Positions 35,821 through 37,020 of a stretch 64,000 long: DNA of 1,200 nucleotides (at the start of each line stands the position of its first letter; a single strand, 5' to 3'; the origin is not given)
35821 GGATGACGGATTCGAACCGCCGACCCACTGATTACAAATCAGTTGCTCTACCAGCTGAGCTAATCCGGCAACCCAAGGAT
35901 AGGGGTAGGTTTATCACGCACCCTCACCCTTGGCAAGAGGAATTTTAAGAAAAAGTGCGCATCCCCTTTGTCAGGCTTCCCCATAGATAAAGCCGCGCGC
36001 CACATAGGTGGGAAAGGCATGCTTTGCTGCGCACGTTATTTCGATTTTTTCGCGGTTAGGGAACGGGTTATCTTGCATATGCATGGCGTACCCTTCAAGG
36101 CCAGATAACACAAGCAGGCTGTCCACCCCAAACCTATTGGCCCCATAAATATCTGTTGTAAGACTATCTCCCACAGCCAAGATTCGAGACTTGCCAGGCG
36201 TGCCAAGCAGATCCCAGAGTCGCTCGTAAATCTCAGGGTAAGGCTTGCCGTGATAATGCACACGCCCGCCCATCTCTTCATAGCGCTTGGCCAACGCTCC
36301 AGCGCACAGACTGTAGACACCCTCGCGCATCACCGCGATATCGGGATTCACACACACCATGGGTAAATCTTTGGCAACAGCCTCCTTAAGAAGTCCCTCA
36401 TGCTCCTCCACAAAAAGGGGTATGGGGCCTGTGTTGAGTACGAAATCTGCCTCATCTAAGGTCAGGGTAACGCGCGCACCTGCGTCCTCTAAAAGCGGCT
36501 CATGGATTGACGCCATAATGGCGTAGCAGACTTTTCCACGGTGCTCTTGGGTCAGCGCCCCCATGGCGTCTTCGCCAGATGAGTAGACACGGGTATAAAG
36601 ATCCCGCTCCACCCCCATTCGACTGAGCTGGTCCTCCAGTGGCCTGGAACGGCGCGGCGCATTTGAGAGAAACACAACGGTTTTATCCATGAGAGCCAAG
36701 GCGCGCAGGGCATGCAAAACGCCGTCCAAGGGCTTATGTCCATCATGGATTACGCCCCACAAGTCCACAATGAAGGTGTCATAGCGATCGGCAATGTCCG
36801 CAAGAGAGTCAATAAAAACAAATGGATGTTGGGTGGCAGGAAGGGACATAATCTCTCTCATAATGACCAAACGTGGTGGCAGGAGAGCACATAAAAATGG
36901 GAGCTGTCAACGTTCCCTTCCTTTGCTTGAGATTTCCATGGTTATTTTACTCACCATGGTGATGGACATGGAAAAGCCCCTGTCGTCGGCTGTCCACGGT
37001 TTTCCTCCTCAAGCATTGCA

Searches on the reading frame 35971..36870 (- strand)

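Call 10: search_protein_families(library=pfam, proteins=[window:35971-36870:-], max_evalue=0.01)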
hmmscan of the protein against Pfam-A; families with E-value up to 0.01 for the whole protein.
window:35971-36870:- (299 aa): 4 families
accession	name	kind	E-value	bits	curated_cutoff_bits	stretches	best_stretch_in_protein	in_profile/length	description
PF13344.12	Hydrolase_6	-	2.4e-15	56.9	27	1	33-131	1-99/101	Haloacid dehalogenase-like hydrolase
PF13242.12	Hydrolase_like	-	9.2e-12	45.2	22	1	208-262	3-56/75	HAD-hyrolase-like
PF00702.32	Hydrolase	-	3.7e-10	40.9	26.4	1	30-248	1-191/191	haloacid dehalogenase-like hydrolase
PF13419.12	HAD_2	-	0.0011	19.5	23.8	1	207-254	133-178/178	Haloacid dehalogenase-like hydrolase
